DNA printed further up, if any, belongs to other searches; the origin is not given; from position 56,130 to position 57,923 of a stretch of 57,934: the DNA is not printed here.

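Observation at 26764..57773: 31-kb island combining OSTs, flippases, three glycosyltransferase classes, heavy sugar tailoring and a giant sequon-rich secreted protein: candidate complete protein N-glycosylation / envelope glycan system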

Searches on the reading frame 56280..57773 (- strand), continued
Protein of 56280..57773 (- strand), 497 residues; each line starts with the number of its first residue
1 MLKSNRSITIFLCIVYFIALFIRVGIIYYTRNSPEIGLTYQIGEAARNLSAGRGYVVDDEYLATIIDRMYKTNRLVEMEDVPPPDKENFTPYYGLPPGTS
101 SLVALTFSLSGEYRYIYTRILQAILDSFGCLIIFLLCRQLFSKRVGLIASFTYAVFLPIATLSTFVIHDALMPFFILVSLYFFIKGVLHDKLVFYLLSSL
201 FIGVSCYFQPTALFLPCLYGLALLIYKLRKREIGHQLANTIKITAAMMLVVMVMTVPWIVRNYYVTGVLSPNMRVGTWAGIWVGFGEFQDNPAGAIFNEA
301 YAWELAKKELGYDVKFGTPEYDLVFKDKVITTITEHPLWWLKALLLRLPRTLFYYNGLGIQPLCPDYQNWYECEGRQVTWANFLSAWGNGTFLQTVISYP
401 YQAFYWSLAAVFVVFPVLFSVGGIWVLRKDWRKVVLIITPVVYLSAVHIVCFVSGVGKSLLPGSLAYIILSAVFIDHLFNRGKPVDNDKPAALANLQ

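Call 70: search_protein_families(library=pfam, proteins=[L088:48-1217:+, L088:1224-2303:+, L088:2531-3553:+, L088:7361-8845:-, L088:9117-9986:+, L088:11017-12642:+, L088:12681-13997:-, L088:14236-16653:-, L088:16637-18211:-, L088:18571-19392:-], max_evalue=0.001)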
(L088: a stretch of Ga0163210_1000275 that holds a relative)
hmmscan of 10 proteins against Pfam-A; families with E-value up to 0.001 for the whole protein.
L088:48-1217:+ (389 aa): 2 families
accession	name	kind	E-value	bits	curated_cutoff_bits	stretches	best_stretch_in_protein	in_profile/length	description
PF03062.24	MBOAT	-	2.2e-39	136.1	27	1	14-253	75-327/337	MBOAT, membrane-bound O-acyltransferase family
PF13813.11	MBOAT_2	-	1.9e-05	25.3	25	1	138-201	2-67/85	Membrane bound O-acyl transferase family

L088:1224-2303:+ (359 aa): 1 family
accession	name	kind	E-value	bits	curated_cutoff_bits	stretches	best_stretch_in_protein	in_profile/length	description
PF07611.17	DUF1574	-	5.4e-07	29.7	29.1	1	76-345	60-325/342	Protein of unknown function (DUF1574)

L088:2531-3553:+ (340 aa): 2 families
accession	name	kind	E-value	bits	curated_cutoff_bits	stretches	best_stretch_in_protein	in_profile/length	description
PF04055.27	Radical_SAM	-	1.6e-18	67.8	29.5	1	28-164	1-139/166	Radical SAM superfamily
PF13186.11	SPASM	-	3.5e-11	43.7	21.5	1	234-301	1-67/67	Iron-sulfur cluster-binding domain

L088:7361-8845:- (494 aa): 2 families
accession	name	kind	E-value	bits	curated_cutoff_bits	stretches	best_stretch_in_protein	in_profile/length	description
PF13231.12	PMT_2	-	7.6e-11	42.9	26.1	1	95-257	3-157/160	Dolichyl-phosphate-mannose-protein mannosyltransferase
PF02366.24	PMT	-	0.00015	21.8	22.7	1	106-257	74-230/245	Dolichyl-phosphate-mannose-protein mannosyltransferase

L088:9117-9986:+ (289 aa): 6 families
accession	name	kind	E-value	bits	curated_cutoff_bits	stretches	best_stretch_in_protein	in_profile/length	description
PF13489.12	Methyltransf_23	-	8.2e-20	71.6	27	1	69-216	11-162/164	Methyltransferase domain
PF08241.18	Methyltransf_11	-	4e-17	63.1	21.2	1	85-177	1-95/95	Methyltransferase domain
PF13649.12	Methyltransf_25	-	4.5e-15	56.5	27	1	85-173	2-97/97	Methyltransferase domain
PF08242.18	Methyltransf_12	-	2.3e-13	51.1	30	1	85-174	1-97/98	Methyltransferase domain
PF13847.12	Methyltransf_31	-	4.4e-11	43.1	27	1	81-200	4-114/145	Methyltransferase domain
PF01209.24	Ubie_methyltran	-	0.00031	20.6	20.1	1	81-183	48-157/233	ubiE/COQ5 methyltransferase family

L088:11017-12642:+ (541 aa): 1 family
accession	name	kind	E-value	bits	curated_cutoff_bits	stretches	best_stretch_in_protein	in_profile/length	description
PF13231.12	PMT_2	-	1.8e-12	48.2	26.1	1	140-302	3-157/160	Dolichyl-phosphate-mannose-protein mannosyltransferase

L088:12681-13997:- (438 aa): 6 families
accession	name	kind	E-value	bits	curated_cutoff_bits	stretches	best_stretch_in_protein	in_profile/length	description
PF03721.20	UDPG_MGDP_dh_N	-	2e-37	129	27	1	18-194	3-181/187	UDP-glucose/GDP-mannose dehydrogenase family, NAD binding domain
PF03720.21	UDPG_MGDP_dh_C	-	1.8e-19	70.5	30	1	328-419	1-102/103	UDP-glucose/GDP-mannose dehydrogenase family, UDP binding domain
PF00984.24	UDPG_MGDP_dh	-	2.7e-14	53.5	25.4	1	215-287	1-75/94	UDP-glucose/GDP-mannose dehydrogenase family, central domain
PF01210.29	NAD_Gly3P_dh_N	-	1.2e-05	25.8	23.1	0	18-98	2-78/158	NAD-dependent glycerol-3-phosphate dehydrogenase N-terminus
PF02558.23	ApbA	-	0.00014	22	22.2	1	18-97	1-74/150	Ketopantoate reductase PanE/ApbA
PF03807.23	F420_oxidored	-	0.00033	21.6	21.6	0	18-97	2-67/94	NADP oxidoreductase coenzyme F420-dependent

L088:14236-16653:- (805 aa): 1 family
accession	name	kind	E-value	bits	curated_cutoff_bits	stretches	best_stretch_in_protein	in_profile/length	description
PF09971.14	DUF2206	-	1e-24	87.6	35.6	2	512-794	112-367/368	Predicted membrane protein (DUF2206)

L088:16637-18211:- (524 aa): 1 family
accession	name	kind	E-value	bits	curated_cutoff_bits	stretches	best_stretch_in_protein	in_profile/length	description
PF13231.12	PMT_2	-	1.8e-12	48.2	26.1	1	126-282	3-156/160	Dolichyl-phosphate-mannose-protein mannosyltransferase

L088:18571-19392:- (273 aa): 14 families
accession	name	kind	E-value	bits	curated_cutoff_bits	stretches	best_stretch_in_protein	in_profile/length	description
PF08241.18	Methyltransf_11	-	2.6e-20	73.3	21.2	1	77-171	2-95/95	Methyltransferase domain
PF13649.12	Methyltransf_25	-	9e-20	71.6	27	1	75-167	1-97/97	Methyltransferase domain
PF13489.12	Methyltransf_23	-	1.4e-16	61.1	27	1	62-187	11-132/164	Methyltransferase domain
PF13847.12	Methyltransf_31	-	2.4e-16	60.2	27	1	71-191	3-129/145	Methyltransferase domain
PF08242.18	Methyltransf_12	-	5e-16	59.7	30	1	77-168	2-97/98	Methyltransferase domain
PF01209.24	Ubie_methyltran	-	5e-13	49.4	20.1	1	67-173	43-153/233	ubiE/COQ5 methyltransferase family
PF05175.20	MTS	-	5.8e-08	33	23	1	60-140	20-101/170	Methyltransferase small domain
PF06325.19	PrmA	-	4.8e-07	30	22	1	71-171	161-258/296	Ribosomal protein L11 methyltransferase (PrmA)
PF05401.17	NodS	-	2.6e-06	27.9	24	1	65-184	37-155/201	Nodulation protein S (NodS)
PF03848.20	TehB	-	0.00011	22.2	20.4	1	70-164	29-125/193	Tellurite resistance protein TehB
PF20922.3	Anamorsin_N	-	0.00029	21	27.1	1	102-178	13-94/163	Anamorsin, N-terminal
PF13679.12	Methyltransf_32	-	0.00043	20.7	27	1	71-127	25-88/143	Methyltransferase domain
PF05148.21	Methyltransf_8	-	0.00053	20.4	27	0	72-170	73-155/219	Hypothetical methyltransferase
PF00398.26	RrnaAD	-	0.00058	19.5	24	1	71-134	30-91/263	Ribosomal RNA adenine dimethylase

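Call 81: search_solved_structures(query=window:56280-57773:-, max_evalue=1)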
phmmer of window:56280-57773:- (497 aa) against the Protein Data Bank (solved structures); distinct sequences matched with E-value up to 1: 0.

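Call 89: search_protein_families(library=pfam, proteins=[L001:9073-9408:+], max_evalue=0.01)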
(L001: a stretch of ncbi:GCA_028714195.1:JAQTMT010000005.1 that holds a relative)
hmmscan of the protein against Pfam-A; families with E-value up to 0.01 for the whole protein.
L001:9073-9408:+ (111 aa): 0 families
